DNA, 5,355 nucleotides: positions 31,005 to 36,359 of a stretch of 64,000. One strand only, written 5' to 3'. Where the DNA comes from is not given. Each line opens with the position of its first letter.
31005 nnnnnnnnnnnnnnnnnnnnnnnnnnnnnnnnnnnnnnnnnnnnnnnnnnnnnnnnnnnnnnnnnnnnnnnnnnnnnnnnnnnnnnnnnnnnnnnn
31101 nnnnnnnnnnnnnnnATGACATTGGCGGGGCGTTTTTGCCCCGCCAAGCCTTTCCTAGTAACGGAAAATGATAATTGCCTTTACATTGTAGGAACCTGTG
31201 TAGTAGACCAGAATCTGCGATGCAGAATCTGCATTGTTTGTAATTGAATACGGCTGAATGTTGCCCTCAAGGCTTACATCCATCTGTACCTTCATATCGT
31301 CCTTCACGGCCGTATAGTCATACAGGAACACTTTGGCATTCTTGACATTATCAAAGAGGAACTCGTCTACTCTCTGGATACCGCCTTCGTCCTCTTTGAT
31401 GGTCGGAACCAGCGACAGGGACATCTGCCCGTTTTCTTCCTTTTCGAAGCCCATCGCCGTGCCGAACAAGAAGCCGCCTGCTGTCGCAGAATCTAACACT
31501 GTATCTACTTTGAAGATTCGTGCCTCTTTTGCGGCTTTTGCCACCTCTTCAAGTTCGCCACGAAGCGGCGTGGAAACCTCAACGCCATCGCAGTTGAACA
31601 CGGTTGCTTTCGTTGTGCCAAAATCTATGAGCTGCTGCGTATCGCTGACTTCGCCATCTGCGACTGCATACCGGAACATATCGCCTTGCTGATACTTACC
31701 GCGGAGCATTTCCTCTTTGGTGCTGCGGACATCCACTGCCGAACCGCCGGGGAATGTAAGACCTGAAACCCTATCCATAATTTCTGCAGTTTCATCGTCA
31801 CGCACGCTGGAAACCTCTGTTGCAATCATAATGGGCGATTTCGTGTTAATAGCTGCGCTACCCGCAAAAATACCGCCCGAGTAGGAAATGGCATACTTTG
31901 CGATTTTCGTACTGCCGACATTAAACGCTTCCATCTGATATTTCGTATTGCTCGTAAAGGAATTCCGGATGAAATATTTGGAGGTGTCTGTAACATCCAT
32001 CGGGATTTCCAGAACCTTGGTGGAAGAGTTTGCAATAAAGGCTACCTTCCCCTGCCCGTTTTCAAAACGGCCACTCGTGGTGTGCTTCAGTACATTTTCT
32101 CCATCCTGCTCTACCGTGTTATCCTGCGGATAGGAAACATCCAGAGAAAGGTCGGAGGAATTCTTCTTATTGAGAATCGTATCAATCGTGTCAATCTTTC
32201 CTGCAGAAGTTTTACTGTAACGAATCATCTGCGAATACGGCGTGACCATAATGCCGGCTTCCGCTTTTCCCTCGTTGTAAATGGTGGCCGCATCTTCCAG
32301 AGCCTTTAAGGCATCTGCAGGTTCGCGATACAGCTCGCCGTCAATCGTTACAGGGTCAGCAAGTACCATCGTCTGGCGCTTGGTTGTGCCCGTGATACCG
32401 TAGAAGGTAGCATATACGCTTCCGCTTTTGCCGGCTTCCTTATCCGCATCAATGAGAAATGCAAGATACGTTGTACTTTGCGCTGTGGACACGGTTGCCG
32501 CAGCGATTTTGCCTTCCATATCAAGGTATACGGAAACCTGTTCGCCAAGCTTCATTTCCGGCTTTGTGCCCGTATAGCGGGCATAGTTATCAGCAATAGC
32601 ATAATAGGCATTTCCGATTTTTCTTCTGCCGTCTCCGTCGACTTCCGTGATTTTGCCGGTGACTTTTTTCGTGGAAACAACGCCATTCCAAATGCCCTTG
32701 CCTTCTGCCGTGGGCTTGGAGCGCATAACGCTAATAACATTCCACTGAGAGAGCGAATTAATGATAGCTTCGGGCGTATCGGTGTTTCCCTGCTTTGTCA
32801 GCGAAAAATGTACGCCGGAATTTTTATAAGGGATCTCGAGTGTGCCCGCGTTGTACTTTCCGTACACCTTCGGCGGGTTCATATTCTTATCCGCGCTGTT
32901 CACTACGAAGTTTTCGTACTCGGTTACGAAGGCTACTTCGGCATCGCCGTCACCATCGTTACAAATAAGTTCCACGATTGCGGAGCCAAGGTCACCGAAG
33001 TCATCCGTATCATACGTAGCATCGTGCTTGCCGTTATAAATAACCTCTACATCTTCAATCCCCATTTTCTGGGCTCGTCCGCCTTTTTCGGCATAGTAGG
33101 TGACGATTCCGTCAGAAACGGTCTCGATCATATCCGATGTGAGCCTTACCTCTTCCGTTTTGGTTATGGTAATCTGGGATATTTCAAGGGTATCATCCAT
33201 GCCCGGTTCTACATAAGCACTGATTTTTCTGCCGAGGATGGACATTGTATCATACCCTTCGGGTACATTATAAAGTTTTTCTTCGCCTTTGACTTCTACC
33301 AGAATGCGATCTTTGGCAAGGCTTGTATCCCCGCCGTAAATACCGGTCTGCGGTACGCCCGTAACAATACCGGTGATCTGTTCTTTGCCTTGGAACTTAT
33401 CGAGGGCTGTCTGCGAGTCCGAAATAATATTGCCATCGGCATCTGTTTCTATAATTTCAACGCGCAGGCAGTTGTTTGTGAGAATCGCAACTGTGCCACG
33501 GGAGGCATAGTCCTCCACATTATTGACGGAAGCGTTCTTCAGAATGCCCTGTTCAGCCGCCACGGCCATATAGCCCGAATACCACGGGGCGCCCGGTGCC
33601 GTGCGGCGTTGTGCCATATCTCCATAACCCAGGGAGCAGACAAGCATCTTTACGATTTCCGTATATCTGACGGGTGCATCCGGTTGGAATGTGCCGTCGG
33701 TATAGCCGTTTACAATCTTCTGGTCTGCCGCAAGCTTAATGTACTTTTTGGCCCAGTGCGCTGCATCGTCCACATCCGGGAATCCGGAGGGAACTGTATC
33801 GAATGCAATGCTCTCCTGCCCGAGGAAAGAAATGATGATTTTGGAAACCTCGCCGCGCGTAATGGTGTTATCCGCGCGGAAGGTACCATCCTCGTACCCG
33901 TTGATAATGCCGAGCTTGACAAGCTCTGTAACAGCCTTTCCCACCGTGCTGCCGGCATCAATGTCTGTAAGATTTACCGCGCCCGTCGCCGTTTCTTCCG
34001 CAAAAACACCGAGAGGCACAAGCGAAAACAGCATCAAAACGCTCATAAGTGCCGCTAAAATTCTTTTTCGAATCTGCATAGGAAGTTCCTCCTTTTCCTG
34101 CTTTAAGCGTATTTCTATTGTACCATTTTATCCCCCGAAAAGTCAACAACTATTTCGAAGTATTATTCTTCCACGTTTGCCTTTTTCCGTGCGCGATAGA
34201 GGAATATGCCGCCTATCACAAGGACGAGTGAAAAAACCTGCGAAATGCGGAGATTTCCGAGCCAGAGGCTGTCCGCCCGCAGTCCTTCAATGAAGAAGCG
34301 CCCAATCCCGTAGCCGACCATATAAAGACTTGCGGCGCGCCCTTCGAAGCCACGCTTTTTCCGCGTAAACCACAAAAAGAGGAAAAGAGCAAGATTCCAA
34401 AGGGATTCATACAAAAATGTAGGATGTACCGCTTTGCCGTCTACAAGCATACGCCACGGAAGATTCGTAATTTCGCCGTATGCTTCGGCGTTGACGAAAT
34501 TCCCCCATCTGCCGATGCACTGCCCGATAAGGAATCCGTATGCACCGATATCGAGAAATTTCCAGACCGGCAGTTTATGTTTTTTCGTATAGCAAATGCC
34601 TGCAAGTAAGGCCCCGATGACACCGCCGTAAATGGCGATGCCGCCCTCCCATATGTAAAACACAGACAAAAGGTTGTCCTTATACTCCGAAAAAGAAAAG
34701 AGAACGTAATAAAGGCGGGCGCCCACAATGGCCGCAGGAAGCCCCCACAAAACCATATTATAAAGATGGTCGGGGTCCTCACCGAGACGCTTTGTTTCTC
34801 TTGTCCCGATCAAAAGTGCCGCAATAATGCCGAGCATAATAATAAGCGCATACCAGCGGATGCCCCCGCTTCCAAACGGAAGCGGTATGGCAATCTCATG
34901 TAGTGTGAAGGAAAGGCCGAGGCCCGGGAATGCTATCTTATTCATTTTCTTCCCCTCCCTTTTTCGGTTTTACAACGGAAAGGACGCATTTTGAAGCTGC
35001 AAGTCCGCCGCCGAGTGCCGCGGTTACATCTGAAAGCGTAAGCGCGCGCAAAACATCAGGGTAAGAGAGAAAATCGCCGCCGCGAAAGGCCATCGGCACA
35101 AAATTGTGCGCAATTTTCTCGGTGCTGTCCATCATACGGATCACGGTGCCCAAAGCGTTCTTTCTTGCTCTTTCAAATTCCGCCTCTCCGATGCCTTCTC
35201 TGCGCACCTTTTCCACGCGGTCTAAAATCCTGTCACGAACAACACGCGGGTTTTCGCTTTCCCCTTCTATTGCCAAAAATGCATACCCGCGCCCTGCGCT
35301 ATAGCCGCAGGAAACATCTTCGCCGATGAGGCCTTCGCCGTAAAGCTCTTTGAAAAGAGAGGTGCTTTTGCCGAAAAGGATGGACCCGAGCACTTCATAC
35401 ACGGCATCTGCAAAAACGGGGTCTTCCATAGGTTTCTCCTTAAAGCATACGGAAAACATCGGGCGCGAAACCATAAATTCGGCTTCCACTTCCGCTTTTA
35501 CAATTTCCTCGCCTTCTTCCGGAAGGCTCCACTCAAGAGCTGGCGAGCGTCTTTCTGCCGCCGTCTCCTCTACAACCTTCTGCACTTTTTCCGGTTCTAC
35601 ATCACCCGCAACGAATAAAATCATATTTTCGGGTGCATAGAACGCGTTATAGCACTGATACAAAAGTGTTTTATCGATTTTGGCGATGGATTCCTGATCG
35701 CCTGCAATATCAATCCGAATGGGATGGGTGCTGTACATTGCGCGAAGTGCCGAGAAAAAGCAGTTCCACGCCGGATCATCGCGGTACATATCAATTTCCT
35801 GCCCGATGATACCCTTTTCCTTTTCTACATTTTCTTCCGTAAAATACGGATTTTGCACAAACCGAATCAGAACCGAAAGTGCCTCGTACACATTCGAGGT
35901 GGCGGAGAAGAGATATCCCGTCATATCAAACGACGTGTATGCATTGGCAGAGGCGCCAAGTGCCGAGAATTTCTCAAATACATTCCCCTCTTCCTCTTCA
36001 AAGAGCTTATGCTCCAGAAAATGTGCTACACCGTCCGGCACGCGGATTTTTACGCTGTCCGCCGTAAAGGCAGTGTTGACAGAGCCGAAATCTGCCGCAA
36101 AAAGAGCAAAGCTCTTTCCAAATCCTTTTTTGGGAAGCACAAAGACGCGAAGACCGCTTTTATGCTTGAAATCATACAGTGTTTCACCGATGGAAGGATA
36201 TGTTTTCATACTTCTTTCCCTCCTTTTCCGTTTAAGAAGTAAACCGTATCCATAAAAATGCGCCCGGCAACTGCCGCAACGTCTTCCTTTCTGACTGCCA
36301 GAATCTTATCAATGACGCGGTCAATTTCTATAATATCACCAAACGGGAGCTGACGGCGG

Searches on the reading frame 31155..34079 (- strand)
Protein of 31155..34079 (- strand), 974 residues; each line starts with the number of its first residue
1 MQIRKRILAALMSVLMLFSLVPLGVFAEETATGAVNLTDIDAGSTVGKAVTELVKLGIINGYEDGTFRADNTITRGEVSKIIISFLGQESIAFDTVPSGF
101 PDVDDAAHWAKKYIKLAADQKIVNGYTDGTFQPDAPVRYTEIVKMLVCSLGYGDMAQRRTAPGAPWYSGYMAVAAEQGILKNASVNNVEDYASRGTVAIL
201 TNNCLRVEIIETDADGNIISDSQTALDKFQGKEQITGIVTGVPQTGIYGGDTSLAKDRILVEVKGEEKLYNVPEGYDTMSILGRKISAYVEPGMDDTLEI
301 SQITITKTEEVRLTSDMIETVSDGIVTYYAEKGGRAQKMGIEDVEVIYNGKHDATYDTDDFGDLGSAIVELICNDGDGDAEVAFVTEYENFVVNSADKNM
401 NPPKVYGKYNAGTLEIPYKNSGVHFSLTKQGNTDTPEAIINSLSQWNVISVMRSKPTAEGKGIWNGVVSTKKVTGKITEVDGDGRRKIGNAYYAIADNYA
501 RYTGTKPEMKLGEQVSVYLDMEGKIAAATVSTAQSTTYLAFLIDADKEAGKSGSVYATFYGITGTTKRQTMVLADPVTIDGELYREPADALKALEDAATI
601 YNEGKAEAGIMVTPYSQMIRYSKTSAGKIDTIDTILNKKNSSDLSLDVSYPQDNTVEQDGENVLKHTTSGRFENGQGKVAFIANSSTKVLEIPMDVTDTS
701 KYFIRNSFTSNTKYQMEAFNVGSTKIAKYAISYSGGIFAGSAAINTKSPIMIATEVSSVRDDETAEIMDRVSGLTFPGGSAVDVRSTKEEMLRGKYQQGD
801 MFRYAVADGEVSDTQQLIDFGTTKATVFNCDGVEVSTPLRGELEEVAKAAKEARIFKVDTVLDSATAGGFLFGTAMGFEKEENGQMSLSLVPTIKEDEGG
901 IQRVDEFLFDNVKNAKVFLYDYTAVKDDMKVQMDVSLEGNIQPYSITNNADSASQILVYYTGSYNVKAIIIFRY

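Call 67: search_protein_families(library=pfam, proteins=[window:31155-34079:-], max_evalue=0.00001)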
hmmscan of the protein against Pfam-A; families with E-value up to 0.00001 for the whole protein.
window:31155-34079:- (974 aa): 1 family
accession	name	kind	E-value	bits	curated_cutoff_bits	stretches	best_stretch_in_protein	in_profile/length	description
PF00395.25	SLH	-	4.7e-23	81.3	20.8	2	38-78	3-43/44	S-layer homology domain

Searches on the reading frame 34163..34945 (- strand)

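Call 67: search_protein_families(library=pfam, proteins=[window:34163-34945:-], max_evalue=0.00001)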
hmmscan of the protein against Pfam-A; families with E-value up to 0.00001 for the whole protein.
window:34163-34945:- (260 aa): 1 family
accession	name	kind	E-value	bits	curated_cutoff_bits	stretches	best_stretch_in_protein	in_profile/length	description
PF01790.23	LGT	-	2.9e-76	256.4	24.9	1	26-250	8-238/240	Prolipoprotein diacylglyceryl transferase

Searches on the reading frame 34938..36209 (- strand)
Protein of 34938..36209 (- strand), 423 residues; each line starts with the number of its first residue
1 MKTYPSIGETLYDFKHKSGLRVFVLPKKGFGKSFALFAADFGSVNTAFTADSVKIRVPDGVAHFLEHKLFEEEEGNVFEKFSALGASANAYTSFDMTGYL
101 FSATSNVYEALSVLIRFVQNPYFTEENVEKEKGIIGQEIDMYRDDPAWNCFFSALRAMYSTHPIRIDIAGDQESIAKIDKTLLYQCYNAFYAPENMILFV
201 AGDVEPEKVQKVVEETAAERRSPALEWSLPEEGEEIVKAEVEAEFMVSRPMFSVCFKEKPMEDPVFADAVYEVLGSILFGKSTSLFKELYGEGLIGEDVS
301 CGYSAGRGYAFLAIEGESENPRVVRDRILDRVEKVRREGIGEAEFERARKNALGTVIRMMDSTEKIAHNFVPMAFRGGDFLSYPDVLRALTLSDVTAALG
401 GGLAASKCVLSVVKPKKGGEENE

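Call 67: search_protein_families(library=pfam, proteins=[window:34938-36209:-], max_evalue=0.00001)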
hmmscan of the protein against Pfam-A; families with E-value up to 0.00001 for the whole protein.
window:34938-36209:- (423 aa): 2 families
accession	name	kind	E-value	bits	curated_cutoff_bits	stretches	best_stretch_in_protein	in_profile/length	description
PF05193.26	Peptidase_M16_C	-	9.6e-22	78.2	23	1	178-351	2-180/181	Peptidase M16 inactive domain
PF00675.25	Peptidase_M16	-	1.2e-16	61.4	22.3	1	59-164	31-141/149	Insulinase (Peptidase family M16)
